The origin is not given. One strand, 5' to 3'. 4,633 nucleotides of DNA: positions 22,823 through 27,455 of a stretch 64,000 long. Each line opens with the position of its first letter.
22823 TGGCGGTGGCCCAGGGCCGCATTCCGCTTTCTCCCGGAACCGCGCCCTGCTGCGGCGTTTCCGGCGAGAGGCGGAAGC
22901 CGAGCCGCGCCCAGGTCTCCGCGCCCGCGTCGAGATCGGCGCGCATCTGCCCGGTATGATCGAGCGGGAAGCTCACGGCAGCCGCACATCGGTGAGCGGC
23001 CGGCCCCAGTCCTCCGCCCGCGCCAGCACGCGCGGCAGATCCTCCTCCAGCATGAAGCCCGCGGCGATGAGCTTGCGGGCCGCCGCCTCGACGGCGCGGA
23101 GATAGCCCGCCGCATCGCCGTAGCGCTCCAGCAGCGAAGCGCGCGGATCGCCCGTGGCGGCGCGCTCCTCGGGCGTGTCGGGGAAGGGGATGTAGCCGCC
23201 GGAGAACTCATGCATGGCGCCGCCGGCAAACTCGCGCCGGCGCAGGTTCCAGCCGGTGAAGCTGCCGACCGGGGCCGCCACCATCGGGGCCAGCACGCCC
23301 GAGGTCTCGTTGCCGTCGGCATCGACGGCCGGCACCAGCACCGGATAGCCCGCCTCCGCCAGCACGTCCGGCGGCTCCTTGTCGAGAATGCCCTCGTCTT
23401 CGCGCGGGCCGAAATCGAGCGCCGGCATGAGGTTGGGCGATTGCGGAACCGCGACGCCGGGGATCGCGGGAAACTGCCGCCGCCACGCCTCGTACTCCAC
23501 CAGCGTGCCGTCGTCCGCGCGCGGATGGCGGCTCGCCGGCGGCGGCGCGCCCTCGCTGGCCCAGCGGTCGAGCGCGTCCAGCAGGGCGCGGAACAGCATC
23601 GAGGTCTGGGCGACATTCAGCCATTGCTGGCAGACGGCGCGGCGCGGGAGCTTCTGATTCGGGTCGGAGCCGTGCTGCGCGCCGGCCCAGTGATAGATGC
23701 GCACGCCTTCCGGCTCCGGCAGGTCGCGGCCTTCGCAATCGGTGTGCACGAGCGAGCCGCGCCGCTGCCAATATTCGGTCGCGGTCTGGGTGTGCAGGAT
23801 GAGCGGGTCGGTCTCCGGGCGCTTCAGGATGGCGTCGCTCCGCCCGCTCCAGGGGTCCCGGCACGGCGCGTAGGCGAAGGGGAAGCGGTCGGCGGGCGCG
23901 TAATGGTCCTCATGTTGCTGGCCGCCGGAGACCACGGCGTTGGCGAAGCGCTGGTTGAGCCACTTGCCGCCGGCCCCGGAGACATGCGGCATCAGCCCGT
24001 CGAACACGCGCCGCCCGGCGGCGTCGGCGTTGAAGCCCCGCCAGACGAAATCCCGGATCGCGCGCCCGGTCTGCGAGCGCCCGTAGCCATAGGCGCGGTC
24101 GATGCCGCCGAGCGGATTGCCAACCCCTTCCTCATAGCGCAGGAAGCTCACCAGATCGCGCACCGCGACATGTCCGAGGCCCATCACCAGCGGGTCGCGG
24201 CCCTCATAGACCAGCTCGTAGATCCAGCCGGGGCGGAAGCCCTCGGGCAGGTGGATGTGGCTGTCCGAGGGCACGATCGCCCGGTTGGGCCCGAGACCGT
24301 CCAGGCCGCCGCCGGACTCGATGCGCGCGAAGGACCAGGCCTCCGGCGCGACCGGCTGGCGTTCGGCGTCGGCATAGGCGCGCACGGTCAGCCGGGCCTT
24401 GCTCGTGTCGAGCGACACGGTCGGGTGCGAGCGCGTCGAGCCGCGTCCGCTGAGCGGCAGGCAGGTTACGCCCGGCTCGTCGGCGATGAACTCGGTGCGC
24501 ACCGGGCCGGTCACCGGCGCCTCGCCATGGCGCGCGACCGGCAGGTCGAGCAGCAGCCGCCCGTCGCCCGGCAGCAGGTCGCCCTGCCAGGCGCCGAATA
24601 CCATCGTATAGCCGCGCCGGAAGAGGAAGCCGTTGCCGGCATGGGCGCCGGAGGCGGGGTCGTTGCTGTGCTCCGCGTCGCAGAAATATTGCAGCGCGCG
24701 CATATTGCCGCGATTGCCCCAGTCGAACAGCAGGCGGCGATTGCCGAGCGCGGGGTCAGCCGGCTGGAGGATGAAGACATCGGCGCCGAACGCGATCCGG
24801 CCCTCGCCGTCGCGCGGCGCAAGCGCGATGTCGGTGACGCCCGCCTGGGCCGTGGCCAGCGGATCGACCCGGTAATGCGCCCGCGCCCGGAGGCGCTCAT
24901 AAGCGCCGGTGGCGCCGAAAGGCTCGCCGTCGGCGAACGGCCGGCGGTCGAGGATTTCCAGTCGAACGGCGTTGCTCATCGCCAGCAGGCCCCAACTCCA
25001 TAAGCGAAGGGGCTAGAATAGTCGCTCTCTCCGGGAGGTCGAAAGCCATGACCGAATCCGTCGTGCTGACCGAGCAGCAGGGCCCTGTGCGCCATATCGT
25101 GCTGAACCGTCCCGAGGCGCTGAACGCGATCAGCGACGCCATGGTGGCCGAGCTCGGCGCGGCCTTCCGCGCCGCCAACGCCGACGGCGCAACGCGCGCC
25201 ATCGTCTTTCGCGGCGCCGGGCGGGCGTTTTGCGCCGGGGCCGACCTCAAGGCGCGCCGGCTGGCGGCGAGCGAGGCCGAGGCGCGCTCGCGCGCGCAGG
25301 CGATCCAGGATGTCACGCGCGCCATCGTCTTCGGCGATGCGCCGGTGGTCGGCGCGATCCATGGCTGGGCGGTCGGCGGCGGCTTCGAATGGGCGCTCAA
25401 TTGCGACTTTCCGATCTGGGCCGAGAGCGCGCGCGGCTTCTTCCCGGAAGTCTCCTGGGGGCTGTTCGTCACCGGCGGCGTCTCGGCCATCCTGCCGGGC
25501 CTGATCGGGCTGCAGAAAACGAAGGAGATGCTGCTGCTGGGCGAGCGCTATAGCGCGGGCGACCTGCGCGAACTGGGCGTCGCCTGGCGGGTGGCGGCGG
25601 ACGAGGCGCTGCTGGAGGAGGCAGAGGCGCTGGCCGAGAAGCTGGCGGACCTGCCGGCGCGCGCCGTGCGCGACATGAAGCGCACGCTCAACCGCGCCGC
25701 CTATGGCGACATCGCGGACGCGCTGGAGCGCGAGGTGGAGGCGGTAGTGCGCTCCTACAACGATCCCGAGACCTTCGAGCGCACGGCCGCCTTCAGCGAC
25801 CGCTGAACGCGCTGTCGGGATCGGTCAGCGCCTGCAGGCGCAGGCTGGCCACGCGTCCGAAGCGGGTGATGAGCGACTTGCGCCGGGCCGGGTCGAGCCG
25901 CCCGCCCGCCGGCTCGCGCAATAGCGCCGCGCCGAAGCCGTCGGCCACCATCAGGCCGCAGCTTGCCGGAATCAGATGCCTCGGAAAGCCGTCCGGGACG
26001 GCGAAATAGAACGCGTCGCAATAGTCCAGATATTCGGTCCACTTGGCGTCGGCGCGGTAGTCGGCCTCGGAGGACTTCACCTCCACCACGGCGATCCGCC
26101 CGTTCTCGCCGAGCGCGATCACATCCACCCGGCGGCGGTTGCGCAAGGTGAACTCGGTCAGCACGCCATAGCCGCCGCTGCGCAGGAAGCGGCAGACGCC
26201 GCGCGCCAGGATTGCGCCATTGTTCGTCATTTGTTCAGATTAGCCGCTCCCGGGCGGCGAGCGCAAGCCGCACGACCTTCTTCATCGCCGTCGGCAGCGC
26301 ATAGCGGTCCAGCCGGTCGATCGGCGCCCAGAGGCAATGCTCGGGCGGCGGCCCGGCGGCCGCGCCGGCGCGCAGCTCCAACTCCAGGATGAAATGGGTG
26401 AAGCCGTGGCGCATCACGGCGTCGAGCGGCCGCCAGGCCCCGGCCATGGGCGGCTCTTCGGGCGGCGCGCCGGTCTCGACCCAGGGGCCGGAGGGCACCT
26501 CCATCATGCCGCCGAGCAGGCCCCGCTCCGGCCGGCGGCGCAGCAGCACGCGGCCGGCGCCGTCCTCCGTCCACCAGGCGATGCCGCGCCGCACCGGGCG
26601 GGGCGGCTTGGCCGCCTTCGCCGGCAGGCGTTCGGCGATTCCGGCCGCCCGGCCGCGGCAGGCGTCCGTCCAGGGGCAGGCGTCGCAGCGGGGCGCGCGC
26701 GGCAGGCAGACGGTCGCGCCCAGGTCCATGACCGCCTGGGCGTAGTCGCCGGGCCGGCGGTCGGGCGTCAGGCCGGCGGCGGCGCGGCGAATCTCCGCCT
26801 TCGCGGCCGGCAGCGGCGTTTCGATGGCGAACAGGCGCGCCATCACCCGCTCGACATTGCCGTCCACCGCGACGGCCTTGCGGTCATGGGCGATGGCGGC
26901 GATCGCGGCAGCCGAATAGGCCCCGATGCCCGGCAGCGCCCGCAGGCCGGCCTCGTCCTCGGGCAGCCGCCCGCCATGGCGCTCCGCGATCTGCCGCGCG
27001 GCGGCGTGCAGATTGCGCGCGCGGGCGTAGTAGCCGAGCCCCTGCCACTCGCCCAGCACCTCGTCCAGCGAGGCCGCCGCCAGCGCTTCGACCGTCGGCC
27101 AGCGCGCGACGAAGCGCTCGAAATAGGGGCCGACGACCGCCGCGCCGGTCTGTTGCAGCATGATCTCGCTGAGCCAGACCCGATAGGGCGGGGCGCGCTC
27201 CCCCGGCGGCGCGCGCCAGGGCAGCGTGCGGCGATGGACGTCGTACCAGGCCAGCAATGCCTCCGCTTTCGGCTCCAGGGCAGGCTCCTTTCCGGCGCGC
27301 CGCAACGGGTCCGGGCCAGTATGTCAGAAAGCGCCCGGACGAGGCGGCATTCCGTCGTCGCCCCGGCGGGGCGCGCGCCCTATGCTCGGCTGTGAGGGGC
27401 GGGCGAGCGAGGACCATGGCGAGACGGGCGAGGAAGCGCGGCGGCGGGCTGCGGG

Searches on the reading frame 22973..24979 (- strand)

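Call 75: search_protein_families(library=pfam, proteins=[window:22973-24979:-], max_evalue=0.00001)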
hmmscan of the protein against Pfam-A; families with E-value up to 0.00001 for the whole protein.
window:22973-24979:- (668 aa): 1 family
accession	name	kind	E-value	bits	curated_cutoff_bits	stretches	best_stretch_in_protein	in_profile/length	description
PF20091.5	Abhydrolase_10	-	9.1e-40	137.3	23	1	272-652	148-428/429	Alpha/beta hydrolase domain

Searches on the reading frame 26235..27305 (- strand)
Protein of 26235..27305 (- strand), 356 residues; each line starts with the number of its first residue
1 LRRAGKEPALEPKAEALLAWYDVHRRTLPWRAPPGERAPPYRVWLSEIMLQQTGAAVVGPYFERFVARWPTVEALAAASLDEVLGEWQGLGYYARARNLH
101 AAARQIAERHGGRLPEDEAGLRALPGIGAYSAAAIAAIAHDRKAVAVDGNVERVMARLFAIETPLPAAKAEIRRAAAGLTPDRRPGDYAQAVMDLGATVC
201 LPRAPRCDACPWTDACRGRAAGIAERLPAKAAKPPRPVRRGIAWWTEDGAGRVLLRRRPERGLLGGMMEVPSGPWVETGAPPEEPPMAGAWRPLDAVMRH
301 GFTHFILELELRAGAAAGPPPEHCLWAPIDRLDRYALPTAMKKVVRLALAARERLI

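Call 75: search_protein_families(library=pfam, proteins=[window:26235-27305:-], max_evalue=0.00001)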
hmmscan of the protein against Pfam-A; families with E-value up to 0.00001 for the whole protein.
window:26235-27305:- (356 aa): 2 families
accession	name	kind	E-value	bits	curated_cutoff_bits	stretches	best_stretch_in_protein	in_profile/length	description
PF00730.31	HhH-GPD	-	3.9e-20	72.6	26.2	1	46-164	2-92/108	HhH-GPD superfamily base excision DNA repair protein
PF14815.12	NUDIX_4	-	7.7e-20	71.2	35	1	245-345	4-111/113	NUDIX domain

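Call 80: find_homologous_proteins(query=window:26235-27305:-, max_evalue=1e-30)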
Query window:26235-27305:- (356 aa): 8000 proteins with E <= 1e-30 among 8000 candidates; the best 120 are listed.
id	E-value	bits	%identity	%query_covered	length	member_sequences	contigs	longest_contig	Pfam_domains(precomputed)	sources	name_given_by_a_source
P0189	6.3e-230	781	99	100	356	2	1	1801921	PF00730.32,PF14815.13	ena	-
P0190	2.9e-178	611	80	98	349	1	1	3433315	PF00730.32,PF14815.13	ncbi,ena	-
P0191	2.9e-177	608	80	98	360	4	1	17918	PF00730.32,PF00633.30,PF14815.13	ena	-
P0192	4.6e-176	604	79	97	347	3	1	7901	PF00730.32,PF00633.30,PF14815.13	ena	-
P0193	4.8e-176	604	80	98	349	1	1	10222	PF00730.32,PF14815.13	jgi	-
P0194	2.5e-175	601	80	96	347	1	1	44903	PF00730.32,PF14815.13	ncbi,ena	-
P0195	4.6e-175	601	79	97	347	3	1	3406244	PF00730.32,PF00633.30,PF14815.13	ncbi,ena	-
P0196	9.2e-175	600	79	97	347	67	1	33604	PF00730.32,PF00633.30,PF14815.13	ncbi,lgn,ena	-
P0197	1.2e-174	599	78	97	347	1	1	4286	PF00730.32,PF00633.30,PF14815.13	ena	-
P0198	3.8e-174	598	78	97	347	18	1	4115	PF00730.32,PF00633.30,PF14815.13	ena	-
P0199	5.2e-174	597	77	100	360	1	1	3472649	PF00730.32,PF00633.30,PF14815.13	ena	-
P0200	3.1e-173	595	79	97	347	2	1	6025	PF00730.32,PF00633.30,PF14815.13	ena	-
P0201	4.1e-173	594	77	97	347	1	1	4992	PF00730.32,PF14815.13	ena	-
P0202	2.5e-172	592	78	97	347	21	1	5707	PF00730.32,PF00633.30,PF14815.13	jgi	-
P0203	5.8e-172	590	78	97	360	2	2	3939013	PF00730.32,PF00633.30,PF14815.13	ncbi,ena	-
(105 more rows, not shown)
